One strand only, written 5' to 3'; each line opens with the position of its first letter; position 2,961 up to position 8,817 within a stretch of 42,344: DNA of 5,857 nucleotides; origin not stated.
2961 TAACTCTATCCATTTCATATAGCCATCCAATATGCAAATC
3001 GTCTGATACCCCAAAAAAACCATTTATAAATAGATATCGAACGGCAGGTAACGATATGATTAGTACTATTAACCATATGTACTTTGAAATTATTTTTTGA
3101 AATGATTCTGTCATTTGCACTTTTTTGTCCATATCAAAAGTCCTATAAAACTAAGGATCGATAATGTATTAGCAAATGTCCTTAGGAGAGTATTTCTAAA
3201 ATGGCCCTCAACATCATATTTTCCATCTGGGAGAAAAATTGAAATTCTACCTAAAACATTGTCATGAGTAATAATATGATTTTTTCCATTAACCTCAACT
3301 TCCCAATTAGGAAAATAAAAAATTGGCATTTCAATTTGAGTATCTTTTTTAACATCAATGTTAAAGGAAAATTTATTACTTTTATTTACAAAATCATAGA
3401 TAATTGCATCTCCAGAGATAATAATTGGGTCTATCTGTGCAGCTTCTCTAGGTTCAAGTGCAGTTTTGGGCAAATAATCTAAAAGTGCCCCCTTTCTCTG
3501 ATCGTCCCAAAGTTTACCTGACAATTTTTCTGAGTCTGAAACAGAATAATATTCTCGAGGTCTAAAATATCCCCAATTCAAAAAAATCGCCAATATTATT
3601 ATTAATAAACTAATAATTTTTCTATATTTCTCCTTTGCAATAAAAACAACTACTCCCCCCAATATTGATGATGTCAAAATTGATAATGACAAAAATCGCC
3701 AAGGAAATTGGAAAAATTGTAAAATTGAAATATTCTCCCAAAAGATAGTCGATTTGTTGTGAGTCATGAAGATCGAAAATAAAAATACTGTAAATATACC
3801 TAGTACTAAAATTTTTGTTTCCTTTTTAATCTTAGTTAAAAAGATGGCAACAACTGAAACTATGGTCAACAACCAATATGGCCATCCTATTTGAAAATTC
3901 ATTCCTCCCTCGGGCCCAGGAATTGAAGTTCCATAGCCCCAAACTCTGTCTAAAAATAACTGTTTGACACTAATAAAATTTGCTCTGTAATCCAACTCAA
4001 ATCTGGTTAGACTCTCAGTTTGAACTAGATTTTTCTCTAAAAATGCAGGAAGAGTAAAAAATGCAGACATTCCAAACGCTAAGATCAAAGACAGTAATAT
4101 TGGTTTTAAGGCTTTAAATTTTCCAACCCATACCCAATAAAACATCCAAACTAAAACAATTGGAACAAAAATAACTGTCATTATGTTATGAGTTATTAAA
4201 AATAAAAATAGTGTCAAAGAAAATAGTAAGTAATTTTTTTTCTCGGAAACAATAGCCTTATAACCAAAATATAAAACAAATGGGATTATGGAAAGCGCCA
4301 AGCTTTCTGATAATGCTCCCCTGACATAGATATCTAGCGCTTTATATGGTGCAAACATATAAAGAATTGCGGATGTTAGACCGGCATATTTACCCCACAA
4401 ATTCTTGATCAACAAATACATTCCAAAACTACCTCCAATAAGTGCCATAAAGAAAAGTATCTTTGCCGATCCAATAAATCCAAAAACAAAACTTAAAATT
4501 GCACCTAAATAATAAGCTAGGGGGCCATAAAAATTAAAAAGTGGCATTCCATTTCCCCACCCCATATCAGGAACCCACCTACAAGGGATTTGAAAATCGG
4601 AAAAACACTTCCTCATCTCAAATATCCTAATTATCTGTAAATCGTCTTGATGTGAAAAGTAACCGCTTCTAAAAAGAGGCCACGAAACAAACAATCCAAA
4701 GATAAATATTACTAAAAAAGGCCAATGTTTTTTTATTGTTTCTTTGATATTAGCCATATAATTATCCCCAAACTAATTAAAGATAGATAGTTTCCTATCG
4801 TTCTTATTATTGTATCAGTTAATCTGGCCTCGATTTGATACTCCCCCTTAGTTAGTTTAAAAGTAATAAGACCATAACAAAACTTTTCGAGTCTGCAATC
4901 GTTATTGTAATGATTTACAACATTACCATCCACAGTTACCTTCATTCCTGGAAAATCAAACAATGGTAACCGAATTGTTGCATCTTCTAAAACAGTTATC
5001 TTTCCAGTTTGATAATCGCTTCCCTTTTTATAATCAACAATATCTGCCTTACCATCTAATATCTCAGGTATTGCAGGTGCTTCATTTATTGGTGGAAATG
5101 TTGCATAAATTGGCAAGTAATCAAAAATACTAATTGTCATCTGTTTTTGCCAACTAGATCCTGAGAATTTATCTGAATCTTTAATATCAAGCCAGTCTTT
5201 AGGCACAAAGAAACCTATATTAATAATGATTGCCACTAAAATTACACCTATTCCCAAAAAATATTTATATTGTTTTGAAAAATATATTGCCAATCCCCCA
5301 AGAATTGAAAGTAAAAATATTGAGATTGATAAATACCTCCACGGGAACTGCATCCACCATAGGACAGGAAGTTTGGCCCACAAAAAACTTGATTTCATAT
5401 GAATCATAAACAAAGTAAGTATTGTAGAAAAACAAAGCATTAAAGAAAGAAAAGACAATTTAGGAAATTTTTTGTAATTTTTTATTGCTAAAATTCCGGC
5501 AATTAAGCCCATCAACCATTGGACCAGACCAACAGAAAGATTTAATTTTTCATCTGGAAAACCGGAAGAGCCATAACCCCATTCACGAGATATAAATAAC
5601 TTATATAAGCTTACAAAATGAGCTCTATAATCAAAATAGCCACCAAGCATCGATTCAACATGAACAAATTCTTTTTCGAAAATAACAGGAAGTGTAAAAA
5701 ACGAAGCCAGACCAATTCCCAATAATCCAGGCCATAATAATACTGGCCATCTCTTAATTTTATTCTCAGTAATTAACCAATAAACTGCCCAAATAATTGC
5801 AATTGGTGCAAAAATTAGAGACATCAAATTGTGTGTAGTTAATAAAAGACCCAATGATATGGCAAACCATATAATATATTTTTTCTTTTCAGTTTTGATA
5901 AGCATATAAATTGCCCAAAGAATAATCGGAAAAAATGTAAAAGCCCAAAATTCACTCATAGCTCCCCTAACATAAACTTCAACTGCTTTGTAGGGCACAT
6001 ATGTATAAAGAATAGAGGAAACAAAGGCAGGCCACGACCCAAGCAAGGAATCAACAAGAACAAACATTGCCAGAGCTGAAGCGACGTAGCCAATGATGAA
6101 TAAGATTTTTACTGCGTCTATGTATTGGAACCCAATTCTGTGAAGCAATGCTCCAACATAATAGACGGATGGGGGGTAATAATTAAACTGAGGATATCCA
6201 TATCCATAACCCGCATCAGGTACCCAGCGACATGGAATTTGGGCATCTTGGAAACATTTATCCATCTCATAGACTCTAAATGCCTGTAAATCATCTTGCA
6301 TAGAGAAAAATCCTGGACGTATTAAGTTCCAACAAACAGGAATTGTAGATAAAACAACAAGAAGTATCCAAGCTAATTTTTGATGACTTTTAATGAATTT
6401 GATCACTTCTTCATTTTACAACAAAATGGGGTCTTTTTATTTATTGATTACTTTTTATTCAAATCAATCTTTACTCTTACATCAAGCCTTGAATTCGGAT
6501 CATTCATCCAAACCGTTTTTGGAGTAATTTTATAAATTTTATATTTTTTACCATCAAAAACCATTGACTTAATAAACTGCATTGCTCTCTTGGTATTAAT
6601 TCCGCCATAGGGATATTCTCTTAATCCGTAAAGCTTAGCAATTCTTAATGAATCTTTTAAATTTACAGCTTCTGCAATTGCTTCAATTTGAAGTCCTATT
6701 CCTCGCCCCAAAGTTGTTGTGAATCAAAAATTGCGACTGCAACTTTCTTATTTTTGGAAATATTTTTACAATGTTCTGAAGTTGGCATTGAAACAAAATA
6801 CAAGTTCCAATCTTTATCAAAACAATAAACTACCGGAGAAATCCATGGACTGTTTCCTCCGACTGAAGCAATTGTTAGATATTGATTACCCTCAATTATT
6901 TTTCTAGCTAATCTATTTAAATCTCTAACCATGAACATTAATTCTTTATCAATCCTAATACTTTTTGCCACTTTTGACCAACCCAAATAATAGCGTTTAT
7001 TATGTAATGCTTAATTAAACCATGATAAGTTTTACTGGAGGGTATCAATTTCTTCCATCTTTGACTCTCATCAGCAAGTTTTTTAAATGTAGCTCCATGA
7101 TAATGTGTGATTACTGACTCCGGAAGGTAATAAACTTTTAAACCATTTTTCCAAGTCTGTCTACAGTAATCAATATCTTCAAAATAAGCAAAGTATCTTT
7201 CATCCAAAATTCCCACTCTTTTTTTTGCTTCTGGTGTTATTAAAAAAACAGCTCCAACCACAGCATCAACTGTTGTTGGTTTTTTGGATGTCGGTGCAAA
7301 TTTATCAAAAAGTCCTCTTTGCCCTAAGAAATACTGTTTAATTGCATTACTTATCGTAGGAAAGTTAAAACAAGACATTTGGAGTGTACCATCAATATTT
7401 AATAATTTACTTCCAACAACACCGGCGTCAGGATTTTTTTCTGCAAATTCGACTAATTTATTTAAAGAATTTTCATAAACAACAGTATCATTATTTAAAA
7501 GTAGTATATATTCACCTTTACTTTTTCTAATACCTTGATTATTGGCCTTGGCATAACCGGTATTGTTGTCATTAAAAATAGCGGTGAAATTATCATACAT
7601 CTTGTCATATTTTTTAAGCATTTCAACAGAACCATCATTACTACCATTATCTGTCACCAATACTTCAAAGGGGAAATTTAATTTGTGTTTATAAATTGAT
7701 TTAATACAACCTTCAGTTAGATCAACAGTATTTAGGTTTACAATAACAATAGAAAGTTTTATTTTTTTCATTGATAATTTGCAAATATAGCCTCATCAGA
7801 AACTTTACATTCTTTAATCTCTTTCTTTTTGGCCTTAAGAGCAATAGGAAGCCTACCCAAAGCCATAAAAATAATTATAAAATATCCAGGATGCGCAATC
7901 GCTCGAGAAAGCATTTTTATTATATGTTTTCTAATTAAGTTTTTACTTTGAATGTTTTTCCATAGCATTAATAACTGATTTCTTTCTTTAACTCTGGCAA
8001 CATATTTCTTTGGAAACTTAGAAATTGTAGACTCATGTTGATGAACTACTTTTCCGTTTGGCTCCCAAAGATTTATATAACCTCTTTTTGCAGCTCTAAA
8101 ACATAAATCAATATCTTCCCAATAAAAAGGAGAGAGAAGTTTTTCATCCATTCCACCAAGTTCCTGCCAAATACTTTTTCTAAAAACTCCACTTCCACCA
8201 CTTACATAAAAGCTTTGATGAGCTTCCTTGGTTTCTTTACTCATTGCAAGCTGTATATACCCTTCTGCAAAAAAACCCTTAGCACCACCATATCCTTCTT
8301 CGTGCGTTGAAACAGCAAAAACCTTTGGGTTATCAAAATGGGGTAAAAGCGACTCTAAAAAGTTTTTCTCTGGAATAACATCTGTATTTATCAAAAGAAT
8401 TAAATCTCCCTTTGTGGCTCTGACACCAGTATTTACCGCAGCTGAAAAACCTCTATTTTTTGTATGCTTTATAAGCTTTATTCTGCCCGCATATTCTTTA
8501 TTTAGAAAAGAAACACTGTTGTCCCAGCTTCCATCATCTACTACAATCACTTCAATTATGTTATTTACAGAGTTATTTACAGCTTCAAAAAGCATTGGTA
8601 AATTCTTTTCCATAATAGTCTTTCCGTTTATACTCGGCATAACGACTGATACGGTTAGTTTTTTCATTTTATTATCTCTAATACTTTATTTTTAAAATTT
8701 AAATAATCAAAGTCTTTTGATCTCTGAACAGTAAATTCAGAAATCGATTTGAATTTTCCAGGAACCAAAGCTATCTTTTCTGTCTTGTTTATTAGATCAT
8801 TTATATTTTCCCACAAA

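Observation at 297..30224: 30-kb glycosylation locus: 20 of ~28 genes are glycosyltransferases, 11 of them GT-C-like, with no visible priming enzyme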

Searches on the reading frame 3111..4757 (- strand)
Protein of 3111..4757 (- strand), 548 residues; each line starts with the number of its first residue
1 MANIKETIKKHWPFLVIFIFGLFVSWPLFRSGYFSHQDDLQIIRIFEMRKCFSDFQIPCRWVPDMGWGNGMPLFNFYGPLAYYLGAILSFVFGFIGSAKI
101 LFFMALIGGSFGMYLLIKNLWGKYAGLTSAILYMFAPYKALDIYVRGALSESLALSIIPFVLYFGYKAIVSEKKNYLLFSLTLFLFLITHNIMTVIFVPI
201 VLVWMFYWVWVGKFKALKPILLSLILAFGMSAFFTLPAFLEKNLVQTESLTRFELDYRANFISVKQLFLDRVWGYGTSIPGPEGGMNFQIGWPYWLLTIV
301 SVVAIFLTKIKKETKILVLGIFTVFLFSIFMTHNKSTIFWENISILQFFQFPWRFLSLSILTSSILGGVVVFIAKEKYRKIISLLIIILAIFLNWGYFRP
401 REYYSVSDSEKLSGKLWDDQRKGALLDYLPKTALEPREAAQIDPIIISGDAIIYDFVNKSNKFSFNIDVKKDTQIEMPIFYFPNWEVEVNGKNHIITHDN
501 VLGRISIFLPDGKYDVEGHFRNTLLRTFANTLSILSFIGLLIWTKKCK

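Call 4: search_protein_families(library=pfam, proteins=[window:3111-4757:-], max_evalue=0.01)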
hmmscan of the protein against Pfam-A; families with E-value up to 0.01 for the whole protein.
window:3111-4757:- (548 aa): 1 family
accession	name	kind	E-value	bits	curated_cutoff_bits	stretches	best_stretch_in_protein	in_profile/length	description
PF10131.15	PTPS_related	-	1.2e-12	47.6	26.4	1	74-421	1-334/621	6-pyruvoyl-tetrahydropterin synthase related domain; membrane protein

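Call 12: search_protein_families(library=ncbifam, proteins=[window:3111-4757:-], max_evalue=0.01)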
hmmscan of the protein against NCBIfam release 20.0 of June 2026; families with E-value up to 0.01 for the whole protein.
window:3111-4757:- (548 aa): 0 families

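Call 17: search_solved_structures(query=A2, max_evalue=1)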
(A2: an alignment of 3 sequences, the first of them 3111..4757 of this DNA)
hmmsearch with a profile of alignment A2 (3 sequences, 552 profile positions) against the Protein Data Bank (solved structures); distinct sequences matched with E-value up to 1: 1.
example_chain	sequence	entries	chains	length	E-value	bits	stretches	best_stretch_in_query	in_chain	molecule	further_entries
36cd_A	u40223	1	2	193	0.9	11.2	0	28-73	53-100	CAT2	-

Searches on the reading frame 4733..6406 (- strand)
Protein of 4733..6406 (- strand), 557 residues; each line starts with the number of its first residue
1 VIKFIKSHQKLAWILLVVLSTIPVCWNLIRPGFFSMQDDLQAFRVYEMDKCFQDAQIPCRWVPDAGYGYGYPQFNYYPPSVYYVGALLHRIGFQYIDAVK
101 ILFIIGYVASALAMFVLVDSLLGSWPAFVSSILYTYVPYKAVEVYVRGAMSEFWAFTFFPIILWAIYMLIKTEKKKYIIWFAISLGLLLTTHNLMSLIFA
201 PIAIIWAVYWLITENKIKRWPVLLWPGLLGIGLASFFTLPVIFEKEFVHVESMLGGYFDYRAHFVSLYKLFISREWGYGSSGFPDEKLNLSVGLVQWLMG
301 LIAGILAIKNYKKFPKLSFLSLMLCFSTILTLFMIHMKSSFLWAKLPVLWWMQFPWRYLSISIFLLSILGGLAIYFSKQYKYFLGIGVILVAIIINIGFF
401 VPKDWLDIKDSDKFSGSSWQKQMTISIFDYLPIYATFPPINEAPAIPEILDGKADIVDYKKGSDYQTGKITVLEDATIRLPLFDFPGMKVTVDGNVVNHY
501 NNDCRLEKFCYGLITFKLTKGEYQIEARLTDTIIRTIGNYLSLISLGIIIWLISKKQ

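Call 4: search_protein_families(library=pfam, proteins=[window:4733-6406:-], max_evalue=0.01)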
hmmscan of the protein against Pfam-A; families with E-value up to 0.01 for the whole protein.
window:4733-6406:- (557 aa): 2 families
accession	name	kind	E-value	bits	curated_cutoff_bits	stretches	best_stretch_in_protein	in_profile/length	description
PF10131.15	PTPS_related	-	0.00077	18.5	26.4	1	74-395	1-300/621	6-pyruvoyl-tetrahydropterin synthase related domain; membrane protein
PF13231.12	PMT_2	-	0.0021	18.7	26.1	1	78-242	3-158/160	Dolichyl-phosphate-mannose-protein mannosyltransferase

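Call 12: search_protein_families(library=ncbifam, proteins=[window:4733-6406:-], max_evalue=0.01)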
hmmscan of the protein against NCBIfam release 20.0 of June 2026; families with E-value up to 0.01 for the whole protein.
window:4733-6406:- (557 aa): 0 families

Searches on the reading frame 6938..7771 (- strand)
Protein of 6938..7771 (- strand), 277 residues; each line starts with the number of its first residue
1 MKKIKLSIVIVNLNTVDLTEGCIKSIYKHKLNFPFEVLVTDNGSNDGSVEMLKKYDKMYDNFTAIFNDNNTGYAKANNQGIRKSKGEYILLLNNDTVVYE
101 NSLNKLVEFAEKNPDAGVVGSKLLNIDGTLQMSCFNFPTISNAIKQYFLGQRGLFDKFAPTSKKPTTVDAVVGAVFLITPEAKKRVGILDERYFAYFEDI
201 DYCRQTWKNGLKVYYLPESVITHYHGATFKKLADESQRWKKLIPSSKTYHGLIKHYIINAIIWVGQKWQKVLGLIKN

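Call 4: search_protein_families(library=pfam, proteins=[window:6938-7771:-], max_evalue=0.01)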
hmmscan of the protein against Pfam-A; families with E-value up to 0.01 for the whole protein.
window:6938-7771:- (277 aa): 5 families
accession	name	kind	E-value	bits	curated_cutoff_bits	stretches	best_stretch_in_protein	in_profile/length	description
PF00535.33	Glycos_transf_2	-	6.2e-28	98.3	23.3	1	7-132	1-125/168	Glycosyl transferase family 2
PF13641.12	Glyco_tranf_2_3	-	1.1e-19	71.8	27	1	6-239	3-227/230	Glycosyltransferase like family 2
PF13632.12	Glyco_trans_2_3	-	5.9e-09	36.5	27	1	88-241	1-138/198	Glycosyl transferase family group 2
PF13712.12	Glyco_tranf_2_5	-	1.4e-08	35.2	27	1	68-241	36-204/210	Glycosyltransferase like family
PF10111.15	Glyco_tranf_2_2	-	4.7e-05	23.4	27.3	1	34-144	29-146/276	Glycosyltransferase like family 2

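Call 70: search_protein_families(library=ncbifam, proteins=[window:6938-7771:-], max_evalue=0.0001)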
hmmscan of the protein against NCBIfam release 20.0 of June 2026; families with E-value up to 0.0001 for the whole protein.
window:6938-7771:- (277 aa): 19 families
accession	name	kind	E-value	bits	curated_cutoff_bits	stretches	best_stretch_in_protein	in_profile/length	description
NF007482.0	PRK10073.1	equivalog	2.7e-17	62.8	423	1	3-113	5-113/334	glycosyltransferase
TIGR01556.1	rhamnosyltran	subfamily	3.7e-17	62.4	200.55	1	24-231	15-208/281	rhamnosyltransferase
NF041875.1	EPS_EpsD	equivalog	1.9e-15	57.1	370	1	6-229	1-213/325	exopolysaccharide biosynthesis glycosyltransferase EpsD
NF047683.1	TeichurnBiosyTuaG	equivalog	9.3e-15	54.9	400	1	4-129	6-131/252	teichuronic acid biosynthesis protein TuaG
NF038302.1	EPS_HpsE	equivalog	3e-14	52.7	300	1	31-223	30-222/307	hormogonium polysaccharide biosynthesis glycosyltransferase HpsE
TIGR03937.1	PgaC_IcaA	equivalog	3.7e-14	52.5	422.3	1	5-119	46-159/407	poly-beta-1,6-N-acetyl-D-glucosamine synthase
TIGR03111.1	glyc2_xrt_Gpos1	hypoth_equivalog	1.9e-13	50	363.95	1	6-121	51-167/439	TIGR03111 family XrtG-associated glycosyltransferase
NF053739.1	GlytfEpsEBac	equivalog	1.6e-12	46.9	450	1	5-129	2-126/265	glycosyltransferase EpsE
TIGR03965.1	mycofact_glyco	equivalog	3e-11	42.9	280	1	7-233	77-290/467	mycofactocin biosynthesis glycosyltransferase MftF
TIGR04009.1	wcaE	equivalog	5.3e-11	42.3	369.2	1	14-127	14-124/248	colanic acid biosynthesis glycosyltransferase WcaE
NF050050.1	ProtGlycPglI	equivalog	3.1e-10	39.9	500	1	5-131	3-128/306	GalNAc(5)-diNAcBac-PP-undecaprenol beta-1,3-glucosyltransferase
TIGR04242.1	nodulat_NodC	equivalog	4e-09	35.9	550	1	19-118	64-163/395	chitooligosaccharide synthase NodC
TIGR04283.1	glyco_like_mftF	equivalog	4.6e-09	36.2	182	1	6-119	1-107/221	TIGR04283 family arsenosugar biosynthesis glycosyltransferase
NF038299.1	EPS_HpsN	equivalog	1.1e-08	34.4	425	1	6-225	3-222/317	hormogonium polysaccharide biosynthesis glycosyltransferase HpsN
NF007986.1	PRK10714.1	equivalog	3.3e-07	29.6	529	1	7-124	9-127/316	undecaprenyl-phosphate 4-deoxy-4-formamido-L-arabinose transferase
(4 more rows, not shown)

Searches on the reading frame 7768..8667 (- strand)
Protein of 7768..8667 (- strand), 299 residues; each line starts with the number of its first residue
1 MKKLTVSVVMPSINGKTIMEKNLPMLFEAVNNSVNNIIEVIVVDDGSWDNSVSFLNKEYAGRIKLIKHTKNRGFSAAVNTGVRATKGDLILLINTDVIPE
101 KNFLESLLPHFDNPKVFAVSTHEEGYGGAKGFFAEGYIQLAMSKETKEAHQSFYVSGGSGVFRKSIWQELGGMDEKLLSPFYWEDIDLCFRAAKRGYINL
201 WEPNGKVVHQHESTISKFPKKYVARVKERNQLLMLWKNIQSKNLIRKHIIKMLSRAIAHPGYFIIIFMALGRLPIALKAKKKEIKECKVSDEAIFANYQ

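Call 4: search_protein_families(library=pfam, proteins=[window:7768-8667:-], max_evalue=0.01)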
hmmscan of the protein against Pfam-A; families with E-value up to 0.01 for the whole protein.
window:7768-8667:- (299 aa): 4 families
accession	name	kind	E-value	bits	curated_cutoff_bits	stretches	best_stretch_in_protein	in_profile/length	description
PF00535.33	Glycos_transf_2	-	8.8e-25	88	23.3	1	7-167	1-164/168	Glycosyl transferase family 2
PF13641.12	Glyco_tranf_2_3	-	9.2e-15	55.7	27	1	7-218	4-220/230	Glycosyltransferase like family 2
PF13632.12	Glyco_trans_2_3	-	1.2e-08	35.5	27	1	90-217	2-131/198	Glycosyl transferase family group 2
PF10111.15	Glyco_tranf_2_2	-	7.3e-08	32.7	27.3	1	35-105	27-100/276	Glycosyltransferase like family 2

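Call 70: search_protein_families(library=ncbifam, proteins=[window:7768-8667:-], max_evalue=0.0001)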
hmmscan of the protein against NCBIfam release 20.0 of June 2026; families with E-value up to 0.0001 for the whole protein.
window:7768-8667:- (299 aa): 16 families
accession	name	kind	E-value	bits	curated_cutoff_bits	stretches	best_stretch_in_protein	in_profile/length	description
TIGR03965.1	mycofact_glyco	equivalog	8.2e-31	107.4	280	1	5-221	75-292/467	mycofactocin biosynthesis glycosyltransferase MftF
NF041875.1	EPS_EpsD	equivalog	4.4e-18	65.8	370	1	6-109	1-102/325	exopolysaccharide biosynthesis glycosyltransferase EpsD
TIGR03937.1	PgaC_IcaA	equivalog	4.4e-15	55.5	422.3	1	5-120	46-160/407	poly-beta-1,6-N-acetyl-D-glucosamine synthase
TIGR04283.1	glyco_like_mftF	equivalog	4.3e-12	46.1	182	1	6-200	1-177/221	TIGR04283 family arsenosugar biosynthesis glycosyltransferase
NF007482.0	PRK10073.1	equivalog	2.1e-11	43.4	423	1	4-105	6-104/334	glycosyltransferase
NF038299.1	EPS_HpsN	equivalog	9.5e-11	41.2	425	1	5-119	2-115/317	hormogonium polysaccharide biosynthesis glycosyltransferase HpsN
NF047588.1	GlcsyltransPgfSStrep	equivalog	2.3e-10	40.2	500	1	5-141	2-141/308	glycosyltransferase PgfS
NF041394.1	GtaseAglG_Halo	equivalog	3.2e-10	39.8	440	1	26-177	21-178/304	glucosyl-dolichyl phosphate glucuronosyltransferase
TIGR01556.1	rhamnosyltran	subfamily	6.1e-10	38.7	200.55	1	28-210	12-201/281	rhamnosyltransferase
NF050819.1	PolSacchBiosHfsG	equivalog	6.6e-09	35.3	500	1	25-108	27-114/302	polysaccharide biosynthesis protein HfsG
NF047683.1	TeichurnBiosyTuaG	equivalog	8.7e-08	32.1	400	1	3-109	5-109/252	teichuronic acid biosynthesis protein TuaG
NF010496.0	PRK13915.1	equivalog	1.5e-07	30.8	262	1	3-108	30-139/307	glucosyl-3-phosphoglycerate synthase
NF053739.1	GlytfEpsEBac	equivalog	3.1e-07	29.7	450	1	6-208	3-203/265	glycosyltransferase EpsE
NF007986.1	PRK10714.1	equivalog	4.9e-07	29.1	529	1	5-97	7-101/316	undecaprenyl-phosphate 4-deoxy-4-formamido-L-arabinose transferase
TIGR04242.1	nodulat_NodC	equivalog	7.3e-07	28.5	550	1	6-119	50-164/395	chitooligosaccharide synthase NodC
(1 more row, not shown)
